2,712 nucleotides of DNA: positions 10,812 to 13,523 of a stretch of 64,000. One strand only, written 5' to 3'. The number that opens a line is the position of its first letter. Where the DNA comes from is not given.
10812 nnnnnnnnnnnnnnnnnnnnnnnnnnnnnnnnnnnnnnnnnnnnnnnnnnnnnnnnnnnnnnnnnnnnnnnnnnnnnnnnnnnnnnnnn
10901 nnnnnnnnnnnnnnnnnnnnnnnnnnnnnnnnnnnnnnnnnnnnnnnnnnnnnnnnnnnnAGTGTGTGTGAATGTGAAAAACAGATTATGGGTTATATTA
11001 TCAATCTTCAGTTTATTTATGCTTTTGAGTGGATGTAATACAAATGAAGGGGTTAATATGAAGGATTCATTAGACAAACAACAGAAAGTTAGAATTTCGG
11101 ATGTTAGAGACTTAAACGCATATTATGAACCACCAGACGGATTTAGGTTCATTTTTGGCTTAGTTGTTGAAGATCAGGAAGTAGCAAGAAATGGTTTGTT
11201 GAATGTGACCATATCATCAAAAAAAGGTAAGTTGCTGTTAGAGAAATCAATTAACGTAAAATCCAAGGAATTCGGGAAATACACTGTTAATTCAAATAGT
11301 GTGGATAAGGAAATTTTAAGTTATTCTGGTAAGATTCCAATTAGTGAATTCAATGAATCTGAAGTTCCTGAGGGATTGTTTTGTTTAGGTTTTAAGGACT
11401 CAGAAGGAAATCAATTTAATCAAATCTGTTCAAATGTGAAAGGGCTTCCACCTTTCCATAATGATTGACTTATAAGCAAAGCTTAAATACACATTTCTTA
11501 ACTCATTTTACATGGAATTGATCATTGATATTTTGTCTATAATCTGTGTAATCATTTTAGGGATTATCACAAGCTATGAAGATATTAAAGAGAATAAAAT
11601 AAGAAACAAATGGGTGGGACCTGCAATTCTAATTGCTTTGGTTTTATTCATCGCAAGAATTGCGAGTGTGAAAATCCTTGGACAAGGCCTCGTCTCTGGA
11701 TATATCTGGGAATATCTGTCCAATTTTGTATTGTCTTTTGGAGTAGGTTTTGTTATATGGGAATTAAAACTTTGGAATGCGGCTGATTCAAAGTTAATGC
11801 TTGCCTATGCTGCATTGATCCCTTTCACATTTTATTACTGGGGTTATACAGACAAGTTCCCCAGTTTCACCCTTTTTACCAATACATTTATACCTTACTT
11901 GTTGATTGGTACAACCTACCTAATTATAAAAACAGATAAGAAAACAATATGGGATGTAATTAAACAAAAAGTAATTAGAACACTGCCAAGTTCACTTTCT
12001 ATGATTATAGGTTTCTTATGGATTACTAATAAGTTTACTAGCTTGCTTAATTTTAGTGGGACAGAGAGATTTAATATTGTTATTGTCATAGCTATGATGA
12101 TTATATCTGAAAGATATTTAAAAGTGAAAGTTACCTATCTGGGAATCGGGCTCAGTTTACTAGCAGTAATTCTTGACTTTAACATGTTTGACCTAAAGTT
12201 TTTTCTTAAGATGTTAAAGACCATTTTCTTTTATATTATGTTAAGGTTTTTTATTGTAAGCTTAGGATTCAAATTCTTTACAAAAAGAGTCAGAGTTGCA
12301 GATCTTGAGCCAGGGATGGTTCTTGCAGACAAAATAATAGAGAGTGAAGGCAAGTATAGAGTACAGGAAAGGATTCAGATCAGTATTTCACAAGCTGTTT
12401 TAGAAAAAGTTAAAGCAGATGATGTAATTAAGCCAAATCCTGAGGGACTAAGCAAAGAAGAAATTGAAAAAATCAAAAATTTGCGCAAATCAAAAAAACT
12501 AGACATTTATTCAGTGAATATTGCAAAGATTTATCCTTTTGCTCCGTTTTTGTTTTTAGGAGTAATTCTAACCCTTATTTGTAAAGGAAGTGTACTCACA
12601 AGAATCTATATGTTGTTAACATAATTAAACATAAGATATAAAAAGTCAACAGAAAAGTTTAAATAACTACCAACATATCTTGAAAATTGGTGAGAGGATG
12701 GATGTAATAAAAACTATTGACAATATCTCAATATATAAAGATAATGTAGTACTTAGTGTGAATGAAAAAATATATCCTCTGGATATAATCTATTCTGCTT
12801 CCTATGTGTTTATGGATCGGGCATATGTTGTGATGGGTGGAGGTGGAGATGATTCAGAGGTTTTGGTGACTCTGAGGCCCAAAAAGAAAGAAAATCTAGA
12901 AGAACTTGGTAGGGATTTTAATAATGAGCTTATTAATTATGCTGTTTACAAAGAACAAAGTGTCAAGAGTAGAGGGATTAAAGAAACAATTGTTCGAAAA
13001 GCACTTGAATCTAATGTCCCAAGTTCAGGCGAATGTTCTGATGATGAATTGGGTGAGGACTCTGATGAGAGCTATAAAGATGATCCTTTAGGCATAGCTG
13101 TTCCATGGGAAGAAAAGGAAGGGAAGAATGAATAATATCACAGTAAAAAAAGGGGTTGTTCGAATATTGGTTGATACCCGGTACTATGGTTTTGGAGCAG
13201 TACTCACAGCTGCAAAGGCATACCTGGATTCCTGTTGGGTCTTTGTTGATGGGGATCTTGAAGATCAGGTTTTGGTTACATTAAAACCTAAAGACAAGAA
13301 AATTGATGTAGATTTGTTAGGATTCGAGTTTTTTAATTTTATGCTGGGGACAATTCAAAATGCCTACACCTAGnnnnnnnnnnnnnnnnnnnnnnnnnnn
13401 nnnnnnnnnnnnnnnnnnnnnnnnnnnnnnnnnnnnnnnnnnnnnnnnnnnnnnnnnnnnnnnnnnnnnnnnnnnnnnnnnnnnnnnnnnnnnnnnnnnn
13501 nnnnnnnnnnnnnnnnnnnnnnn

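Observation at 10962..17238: Archaeal His-Xaa-Ser (HGS)n repeat precursor flanked by a pair of SPASM radical-SAM maturases and two HxsD-like small proteins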

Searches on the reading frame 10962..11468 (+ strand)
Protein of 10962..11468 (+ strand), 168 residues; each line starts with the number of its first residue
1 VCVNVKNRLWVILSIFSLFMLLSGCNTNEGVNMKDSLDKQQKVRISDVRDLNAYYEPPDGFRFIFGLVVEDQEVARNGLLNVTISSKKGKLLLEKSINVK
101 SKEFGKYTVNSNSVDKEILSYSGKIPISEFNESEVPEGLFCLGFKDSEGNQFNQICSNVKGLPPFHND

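Call 3: search_protein_families(library=ncbifam, proteins=[window:10962-11468:+], max_evalue=0.01)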
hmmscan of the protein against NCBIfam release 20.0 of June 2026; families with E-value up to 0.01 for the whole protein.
window:10962-11468:+ (168 aa): 0 families

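Call 4: search_protein_families(library=pfam, proteins=[window:10962-11468:+], max_evalue=0.01)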
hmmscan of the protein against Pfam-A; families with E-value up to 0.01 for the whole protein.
window:10962-11468:+ (168 aa): 0 families

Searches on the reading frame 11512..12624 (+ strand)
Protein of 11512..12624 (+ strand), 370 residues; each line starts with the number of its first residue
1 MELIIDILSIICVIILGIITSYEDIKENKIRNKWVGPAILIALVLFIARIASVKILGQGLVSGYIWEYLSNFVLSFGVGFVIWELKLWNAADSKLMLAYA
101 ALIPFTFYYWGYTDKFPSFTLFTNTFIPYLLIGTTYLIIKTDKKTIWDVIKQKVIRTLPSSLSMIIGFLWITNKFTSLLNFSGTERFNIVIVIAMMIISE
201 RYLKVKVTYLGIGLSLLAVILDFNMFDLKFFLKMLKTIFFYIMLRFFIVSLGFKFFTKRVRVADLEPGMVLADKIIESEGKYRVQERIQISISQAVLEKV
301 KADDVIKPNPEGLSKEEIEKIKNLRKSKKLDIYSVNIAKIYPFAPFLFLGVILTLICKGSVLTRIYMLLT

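Call 3: search_protein_families(library=ncbifam, proteins=[window:11512-12624:+], max_evalue=0.01)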
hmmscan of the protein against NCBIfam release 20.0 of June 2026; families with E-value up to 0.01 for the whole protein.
window:11512-12624:+ (370 aa): 0 families

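Call 4: search_protein_families(library=pfam, proteins=[window:11512-12624:+], max_evalue=0.01)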
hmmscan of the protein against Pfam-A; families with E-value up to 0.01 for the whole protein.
window:11512-12624:+ (370 aa): 2 families
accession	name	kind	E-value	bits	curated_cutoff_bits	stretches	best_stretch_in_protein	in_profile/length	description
PF06819.16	Arc_PepC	-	2.8e-10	40.8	23.4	1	241-330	9-104/110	Archaeal Peptidase A24 C-terminal Domain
PF01478.23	Peptidase_A24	-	0.00013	22.8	26.5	1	13-119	3-89/104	Type IV leader peptidase family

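Call 44: search_protein_families(library=padloc, proteins=[window:11512-12624:+], max_evalue=0.001)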
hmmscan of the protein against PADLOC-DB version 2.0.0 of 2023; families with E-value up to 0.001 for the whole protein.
window:11512-12624:+ (370 aa): 0 families

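Call 66: search_solved_structures(query=A3, max_evalue=1, show_alignments=2)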
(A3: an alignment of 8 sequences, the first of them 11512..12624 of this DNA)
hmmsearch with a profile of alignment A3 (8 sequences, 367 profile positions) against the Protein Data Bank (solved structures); distinct sequences matched with E-value up to 1: 0.

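Call 67: search_protein_families(library=pfam, alignment_id=A3, max_evalue=0.01)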
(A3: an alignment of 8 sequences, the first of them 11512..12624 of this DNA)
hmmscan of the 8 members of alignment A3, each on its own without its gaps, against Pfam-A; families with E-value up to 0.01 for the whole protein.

A. member 1, window:11512-12624:+ (370 aa): 2 families
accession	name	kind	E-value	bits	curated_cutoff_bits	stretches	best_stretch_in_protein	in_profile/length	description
PF06819.16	Arc_PepC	-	2.8e-10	40.8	23.4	1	241-330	9-104/110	Archaeal Peptidase A24 C-terminal Domain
PF01478.23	Peptidase_A24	-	0.00013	22.8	26.5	1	13-119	3-89/104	Type IV leader peptidase family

B. families by the number of members that match (of 8 scanned): 4 families
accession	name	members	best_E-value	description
PF01478.23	Peptidase_A24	6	1.4e-11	Type IV leader peptidase family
PF06819.16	Arc_PepC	6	2.8e-10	Archaeal Peptidase A24 C-terminal Domain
PF06847.16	Arc_PepC_II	1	0.00011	Archaeal Peptidase A24 C-terminus Type II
PF19094.5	EMC6_arch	1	0.0098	EMC6-arch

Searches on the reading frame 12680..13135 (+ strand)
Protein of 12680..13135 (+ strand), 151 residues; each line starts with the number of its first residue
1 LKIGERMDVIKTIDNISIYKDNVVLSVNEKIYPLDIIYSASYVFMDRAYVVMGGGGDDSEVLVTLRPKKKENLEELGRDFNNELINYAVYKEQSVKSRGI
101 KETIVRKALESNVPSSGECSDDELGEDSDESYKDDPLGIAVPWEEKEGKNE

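Call 3: search_protein_families(library=ncbifam, proteins=[window:12680-13135:+], max_evalue=0.01)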
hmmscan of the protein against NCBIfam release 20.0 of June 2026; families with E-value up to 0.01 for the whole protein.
window:12680-13135:+ (151 aa): 1 family
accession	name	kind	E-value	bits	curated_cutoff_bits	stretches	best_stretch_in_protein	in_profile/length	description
TIGR03976.1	chp_LLNDYxLRE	equivalog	7.2e-14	51.9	50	1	28-111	2-86/90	His-Xaa-Ser system protein HxsD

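Call 4: search_protein_families(library=pfam, proteins=[window:12680-13135:+], max_evalue=0.01)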
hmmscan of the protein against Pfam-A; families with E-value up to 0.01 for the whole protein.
window:12680-13135:+ (151 aa): 0 families

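Call 44: search_protein_families(library=padloc, proteins=[window:12680-13135:+], max_evalue=0.001)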
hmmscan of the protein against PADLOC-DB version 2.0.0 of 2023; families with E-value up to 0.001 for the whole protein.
window:12680-13135:+ (151 aa): 0 families

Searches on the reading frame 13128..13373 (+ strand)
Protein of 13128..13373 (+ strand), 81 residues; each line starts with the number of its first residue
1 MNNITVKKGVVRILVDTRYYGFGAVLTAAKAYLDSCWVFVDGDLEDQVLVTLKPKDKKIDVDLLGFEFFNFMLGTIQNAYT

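Call 3: search_protein_families(library=ncbifam, proteins=[window:13128-13373:+], max_evalue=0.01)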
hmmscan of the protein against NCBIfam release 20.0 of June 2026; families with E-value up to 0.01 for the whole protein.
window:13128-13373:+ (81 aa): 1 family
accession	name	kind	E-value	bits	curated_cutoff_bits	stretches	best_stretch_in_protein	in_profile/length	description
NF038315.1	HxsD_rel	equivalog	9.8e-05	22.5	41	1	23-76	11-61/62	HxsD-like protein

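Call 4: search_protein_families(library=pfam, proteins=[window:13128-13373:+], max_evalue=0.01)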
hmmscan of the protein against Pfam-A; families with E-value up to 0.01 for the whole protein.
window:13128-13373:+ (81 aa): 0 families

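Call 44: search_protein_families(library=padloc, proteins=[window:13128-13373:+], max_evalue=0.001)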
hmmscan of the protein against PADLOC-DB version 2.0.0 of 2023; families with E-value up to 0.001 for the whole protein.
window:13128-13373:+ (81 aa): 0 families
